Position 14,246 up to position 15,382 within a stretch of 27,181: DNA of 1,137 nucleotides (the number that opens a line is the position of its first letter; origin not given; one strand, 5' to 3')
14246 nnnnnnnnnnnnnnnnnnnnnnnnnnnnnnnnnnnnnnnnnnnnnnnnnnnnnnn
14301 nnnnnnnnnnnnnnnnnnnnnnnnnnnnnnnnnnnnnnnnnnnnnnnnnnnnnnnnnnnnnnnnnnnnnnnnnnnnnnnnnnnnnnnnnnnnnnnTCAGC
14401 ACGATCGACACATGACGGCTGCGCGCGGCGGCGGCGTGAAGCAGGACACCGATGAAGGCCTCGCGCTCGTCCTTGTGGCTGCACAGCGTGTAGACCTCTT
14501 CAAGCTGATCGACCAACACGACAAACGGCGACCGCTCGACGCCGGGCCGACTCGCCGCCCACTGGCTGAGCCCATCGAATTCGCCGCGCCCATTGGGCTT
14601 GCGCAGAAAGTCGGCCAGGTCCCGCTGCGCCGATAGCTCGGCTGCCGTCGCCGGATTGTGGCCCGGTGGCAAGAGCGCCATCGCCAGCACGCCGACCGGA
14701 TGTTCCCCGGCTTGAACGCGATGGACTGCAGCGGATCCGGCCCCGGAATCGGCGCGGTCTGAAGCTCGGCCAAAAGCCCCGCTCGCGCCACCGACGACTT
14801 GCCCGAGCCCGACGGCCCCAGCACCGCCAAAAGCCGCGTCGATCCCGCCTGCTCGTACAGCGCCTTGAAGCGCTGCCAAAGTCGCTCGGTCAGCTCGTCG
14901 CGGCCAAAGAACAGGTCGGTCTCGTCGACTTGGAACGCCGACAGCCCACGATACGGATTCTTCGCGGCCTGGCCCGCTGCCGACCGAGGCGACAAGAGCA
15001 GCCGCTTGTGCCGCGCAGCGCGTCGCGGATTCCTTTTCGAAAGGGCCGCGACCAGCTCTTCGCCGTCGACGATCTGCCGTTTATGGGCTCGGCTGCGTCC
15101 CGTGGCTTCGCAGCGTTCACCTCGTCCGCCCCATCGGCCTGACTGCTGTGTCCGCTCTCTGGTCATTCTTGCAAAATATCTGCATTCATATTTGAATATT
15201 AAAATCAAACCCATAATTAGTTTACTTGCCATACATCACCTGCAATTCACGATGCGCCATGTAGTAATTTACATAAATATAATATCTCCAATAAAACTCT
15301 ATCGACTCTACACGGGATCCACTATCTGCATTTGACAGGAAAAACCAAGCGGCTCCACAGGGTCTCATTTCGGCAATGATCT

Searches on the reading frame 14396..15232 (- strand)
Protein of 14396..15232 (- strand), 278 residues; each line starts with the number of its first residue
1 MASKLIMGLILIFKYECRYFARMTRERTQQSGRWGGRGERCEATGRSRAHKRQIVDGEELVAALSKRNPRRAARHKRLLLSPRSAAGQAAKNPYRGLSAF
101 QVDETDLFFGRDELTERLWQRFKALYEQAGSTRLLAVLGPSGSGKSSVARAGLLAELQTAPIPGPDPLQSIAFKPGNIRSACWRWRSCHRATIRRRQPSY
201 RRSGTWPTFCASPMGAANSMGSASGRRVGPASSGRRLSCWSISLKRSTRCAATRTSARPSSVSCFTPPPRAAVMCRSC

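Call 11: search_protein_families(library=pfam, proteins=[window:14396-15232:-], max_evalue=0.01)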
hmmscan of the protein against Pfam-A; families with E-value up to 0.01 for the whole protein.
window:14396-15232:- (278 aa): 2 families
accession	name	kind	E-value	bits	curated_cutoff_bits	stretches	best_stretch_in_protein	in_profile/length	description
PF20703.3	nSTAND1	-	5.8e-22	79.3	27.1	1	93-177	1-78/379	Novel STAND NTPase 1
PF13191.12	AAA_16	-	4.3e-06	27.8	32.6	1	108-159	2-50/167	AAA ATPase domain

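Call 87: search_protein_families(library=padloc, proteins=[window:14396-15232:-], max_evalue=0.001)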
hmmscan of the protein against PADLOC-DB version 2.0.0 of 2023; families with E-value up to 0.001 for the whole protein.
window:14396-15232:- (278 aa): 2 families
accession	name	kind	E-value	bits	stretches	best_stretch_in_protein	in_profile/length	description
PDLC04140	mad8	-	2.1e-05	22.2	1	106-168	3-58/314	mads_8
PDLC04135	mad3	-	0.00023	18.8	1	133-159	23-49/374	mads_3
